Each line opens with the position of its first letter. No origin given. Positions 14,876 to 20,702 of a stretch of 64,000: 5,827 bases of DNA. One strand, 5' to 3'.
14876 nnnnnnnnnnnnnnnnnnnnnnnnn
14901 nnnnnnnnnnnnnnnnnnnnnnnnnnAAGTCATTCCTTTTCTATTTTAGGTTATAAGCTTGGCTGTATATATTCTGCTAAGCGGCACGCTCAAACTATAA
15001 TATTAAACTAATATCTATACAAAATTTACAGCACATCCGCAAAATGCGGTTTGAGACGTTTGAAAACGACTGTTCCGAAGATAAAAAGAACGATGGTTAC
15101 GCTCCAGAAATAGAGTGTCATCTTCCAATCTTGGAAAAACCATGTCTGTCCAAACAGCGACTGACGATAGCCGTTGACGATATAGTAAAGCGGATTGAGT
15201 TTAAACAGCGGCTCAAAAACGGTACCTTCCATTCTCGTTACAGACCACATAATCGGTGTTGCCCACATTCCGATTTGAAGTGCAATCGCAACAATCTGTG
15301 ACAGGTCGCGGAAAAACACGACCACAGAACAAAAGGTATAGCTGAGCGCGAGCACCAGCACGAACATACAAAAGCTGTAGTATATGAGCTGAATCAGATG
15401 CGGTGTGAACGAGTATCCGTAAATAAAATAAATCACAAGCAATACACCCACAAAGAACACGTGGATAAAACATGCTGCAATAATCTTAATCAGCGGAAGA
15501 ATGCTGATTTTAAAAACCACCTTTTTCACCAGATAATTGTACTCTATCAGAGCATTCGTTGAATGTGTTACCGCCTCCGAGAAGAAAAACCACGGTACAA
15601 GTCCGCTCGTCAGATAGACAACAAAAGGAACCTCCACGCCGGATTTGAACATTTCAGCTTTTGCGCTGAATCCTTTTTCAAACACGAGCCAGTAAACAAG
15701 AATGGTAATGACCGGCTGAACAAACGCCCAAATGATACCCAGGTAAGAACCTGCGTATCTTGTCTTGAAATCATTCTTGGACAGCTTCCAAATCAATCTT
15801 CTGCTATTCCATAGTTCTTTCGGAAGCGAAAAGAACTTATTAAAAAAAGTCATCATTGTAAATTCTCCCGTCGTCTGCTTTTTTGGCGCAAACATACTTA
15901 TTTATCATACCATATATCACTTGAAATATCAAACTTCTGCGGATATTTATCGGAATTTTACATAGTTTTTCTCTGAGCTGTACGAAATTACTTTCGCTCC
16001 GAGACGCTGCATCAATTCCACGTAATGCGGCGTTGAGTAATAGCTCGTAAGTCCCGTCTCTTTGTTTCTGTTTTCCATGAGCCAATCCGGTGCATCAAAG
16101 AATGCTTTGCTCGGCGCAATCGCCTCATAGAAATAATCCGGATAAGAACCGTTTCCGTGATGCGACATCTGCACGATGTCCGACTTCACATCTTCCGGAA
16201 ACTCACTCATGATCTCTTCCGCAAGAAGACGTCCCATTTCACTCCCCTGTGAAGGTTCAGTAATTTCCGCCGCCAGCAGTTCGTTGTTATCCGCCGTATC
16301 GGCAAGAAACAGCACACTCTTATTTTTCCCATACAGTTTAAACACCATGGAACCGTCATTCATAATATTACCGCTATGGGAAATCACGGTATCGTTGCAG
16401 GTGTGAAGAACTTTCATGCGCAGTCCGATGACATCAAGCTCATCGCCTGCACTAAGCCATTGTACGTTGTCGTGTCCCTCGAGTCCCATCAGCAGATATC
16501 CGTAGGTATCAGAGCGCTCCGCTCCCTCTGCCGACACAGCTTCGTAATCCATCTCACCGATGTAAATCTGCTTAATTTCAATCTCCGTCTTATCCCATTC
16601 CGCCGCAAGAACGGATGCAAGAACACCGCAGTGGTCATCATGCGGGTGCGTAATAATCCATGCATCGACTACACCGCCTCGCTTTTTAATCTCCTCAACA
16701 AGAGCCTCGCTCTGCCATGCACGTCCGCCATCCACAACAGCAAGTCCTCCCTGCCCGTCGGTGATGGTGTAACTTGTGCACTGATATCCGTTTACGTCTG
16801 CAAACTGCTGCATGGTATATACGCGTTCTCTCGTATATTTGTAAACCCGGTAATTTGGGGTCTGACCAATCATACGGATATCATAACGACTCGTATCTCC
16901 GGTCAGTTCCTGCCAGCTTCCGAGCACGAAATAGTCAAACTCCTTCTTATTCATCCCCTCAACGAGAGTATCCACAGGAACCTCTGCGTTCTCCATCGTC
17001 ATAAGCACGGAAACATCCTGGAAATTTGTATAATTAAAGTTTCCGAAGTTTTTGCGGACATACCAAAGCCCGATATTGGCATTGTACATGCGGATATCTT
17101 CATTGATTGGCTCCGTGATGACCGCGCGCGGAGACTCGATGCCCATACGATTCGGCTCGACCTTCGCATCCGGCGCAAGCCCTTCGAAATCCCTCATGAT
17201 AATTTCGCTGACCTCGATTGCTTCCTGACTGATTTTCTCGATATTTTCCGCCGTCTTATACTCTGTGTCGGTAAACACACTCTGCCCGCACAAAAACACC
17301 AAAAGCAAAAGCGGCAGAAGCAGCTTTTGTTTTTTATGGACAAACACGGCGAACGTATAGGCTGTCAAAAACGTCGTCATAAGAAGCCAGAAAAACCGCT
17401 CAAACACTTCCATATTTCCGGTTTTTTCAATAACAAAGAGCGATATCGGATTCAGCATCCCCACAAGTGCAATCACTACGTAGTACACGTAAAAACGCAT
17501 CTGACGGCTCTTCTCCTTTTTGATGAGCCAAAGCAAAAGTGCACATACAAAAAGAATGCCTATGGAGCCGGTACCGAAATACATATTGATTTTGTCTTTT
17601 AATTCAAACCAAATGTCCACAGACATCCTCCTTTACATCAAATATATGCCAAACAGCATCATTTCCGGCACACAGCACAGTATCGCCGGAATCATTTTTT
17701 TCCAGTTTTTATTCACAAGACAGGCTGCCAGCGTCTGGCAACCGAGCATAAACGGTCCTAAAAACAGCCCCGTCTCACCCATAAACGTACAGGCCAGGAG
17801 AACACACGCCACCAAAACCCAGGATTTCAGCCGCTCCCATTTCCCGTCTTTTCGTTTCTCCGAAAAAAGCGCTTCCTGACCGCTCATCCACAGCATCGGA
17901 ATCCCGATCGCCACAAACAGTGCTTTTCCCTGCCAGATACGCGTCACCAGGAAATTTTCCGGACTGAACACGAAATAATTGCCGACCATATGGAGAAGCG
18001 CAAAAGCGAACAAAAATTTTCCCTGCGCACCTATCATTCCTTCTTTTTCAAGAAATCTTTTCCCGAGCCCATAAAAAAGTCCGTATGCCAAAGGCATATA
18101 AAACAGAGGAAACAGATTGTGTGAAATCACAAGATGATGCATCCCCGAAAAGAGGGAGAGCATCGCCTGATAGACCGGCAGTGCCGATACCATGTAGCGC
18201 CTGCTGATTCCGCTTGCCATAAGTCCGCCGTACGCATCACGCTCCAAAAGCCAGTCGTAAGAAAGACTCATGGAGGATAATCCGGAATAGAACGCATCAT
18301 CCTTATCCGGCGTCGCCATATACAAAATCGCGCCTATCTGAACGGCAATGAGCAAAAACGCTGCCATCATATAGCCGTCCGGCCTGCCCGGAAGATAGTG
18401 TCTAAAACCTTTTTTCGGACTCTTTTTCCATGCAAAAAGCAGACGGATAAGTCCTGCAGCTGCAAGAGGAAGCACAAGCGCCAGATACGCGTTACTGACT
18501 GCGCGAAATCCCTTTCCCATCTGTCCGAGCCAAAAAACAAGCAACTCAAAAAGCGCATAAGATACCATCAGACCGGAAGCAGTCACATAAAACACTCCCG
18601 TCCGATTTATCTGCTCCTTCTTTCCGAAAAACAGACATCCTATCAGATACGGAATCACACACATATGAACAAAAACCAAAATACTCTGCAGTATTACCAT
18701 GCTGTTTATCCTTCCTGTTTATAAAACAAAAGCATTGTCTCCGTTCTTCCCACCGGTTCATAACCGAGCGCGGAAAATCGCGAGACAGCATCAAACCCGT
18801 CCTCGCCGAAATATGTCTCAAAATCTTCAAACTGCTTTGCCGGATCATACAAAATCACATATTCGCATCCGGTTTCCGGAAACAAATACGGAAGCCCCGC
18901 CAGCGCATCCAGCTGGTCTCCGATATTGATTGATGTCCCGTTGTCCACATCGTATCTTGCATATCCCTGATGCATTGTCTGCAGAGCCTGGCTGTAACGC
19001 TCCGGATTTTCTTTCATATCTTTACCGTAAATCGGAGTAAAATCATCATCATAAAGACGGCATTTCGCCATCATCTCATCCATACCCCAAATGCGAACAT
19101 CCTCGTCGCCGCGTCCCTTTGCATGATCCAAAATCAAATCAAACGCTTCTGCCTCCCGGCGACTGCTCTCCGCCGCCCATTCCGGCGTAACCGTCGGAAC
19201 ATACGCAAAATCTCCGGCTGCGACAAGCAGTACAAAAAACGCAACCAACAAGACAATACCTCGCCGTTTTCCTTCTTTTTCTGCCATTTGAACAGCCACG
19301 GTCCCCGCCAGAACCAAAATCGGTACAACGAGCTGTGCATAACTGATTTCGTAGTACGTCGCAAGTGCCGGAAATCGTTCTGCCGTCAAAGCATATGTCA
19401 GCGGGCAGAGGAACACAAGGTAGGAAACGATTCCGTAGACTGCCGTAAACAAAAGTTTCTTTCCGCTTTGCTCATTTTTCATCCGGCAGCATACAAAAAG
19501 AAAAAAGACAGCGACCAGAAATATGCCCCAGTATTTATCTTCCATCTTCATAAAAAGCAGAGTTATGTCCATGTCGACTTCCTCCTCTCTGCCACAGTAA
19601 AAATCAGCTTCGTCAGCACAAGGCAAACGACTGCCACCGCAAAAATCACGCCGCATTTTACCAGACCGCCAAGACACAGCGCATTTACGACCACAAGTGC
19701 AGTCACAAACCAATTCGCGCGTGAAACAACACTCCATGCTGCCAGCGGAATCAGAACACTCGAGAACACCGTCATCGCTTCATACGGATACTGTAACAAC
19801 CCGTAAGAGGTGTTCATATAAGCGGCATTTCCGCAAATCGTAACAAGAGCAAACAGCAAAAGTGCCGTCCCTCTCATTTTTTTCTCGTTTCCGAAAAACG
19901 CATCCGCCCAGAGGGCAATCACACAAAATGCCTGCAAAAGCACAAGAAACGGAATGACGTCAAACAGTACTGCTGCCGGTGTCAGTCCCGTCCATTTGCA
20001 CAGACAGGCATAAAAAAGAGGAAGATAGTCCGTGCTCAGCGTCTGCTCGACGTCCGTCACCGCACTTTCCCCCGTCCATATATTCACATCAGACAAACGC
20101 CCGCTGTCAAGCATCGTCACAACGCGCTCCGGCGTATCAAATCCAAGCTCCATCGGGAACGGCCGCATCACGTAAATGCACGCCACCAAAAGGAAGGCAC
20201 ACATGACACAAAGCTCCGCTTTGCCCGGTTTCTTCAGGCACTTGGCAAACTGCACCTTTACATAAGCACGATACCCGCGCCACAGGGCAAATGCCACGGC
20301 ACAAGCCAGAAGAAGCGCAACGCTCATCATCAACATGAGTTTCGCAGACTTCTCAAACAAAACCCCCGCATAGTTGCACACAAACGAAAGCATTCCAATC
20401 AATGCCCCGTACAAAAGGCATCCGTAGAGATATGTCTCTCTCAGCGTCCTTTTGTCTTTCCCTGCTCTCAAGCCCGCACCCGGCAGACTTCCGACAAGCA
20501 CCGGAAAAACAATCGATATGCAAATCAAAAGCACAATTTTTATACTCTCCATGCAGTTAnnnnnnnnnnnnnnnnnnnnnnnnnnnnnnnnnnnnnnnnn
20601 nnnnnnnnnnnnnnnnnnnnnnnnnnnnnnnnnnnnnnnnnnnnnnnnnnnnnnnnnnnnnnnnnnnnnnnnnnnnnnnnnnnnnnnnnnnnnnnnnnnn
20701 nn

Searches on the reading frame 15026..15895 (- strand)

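Call 69: search_protein_families(library=pfam, proteins=[window:15026-15895:-], max_evalue=0.01)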
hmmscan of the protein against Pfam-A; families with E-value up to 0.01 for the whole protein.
window:15026-15895:- (289 aa): 1 family
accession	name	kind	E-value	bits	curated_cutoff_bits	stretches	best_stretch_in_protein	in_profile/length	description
PF01061.29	ABC2_membrane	-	6.1e-17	62.3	26.9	1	34-248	2-211/211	ABC-2 type transporter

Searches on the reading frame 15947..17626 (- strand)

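Call 69: search_protein_families(library=pfam, proteins=[window:15947-17626:-], max_evalue=0.01)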
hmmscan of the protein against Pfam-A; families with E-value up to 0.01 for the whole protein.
window:15947-17626:- (559 aa): 3 families
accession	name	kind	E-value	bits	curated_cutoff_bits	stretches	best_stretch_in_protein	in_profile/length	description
PF00753.33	Lactamase_B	-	4.8e-12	46.7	22.7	1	280-416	3-134/196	Metallo-beta-lactamase superfamily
PF05393.16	Hum_adeno_E3A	-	0.0062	17.1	22.9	0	20-55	44-79/100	Human adenovirus early E3A glycoprotein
PF19529.4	DUF6057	-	0.0084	15.5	29.8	0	15-113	158-251/569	Family of unknown function (DUF6057)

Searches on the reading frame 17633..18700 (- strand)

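Call 69: search_protein_families(library=pfam, proteins=[window:17633-18700:-], max_evalue=0.01)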
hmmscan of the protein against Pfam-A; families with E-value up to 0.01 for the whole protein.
window:17633-18700:- (355 aa): 1 family
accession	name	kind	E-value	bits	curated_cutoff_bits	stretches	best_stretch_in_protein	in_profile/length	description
PF19554.4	DUF6077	-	6.6e-73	246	27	1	3-355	2-352/354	Family of unknown function (DUF6077)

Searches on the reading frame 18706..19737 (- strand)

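Call 69: search_protein_families(library=pfam, proteins=[window:18706-19737:-], max_evalue=0.01)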
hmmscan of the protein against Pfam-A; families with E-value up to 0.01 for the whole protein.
window:18706-19737:- (343 aa): 1 family
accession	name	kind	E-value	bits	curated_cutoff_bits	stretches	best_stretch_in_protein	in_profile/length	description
PF24357.1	TMD0_ABC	-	0.0033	18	27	1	74-175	39-138/159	ABC transporter TMD0 domain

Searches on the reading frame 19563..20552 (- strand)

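Call 69: search_protein_families(library=pfam, proteins=[window:19563-20552:-], max_evalue=0.01)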
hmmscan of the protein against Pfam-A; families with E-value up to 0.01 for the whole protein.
window:19563-20552:- (329 aa): 2 families
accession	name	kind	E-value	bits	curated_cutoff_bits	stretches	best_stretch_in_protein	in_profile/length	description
PF19554.4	DUF6077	-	1.6e-26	93.4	27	1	4-313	3-323/354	Family of unknown function (DUF6077)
PF09925.14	DUF2157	-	0.002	18.3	32.4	0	202-272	67-138/146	Predicted membrane protein (DUF2157)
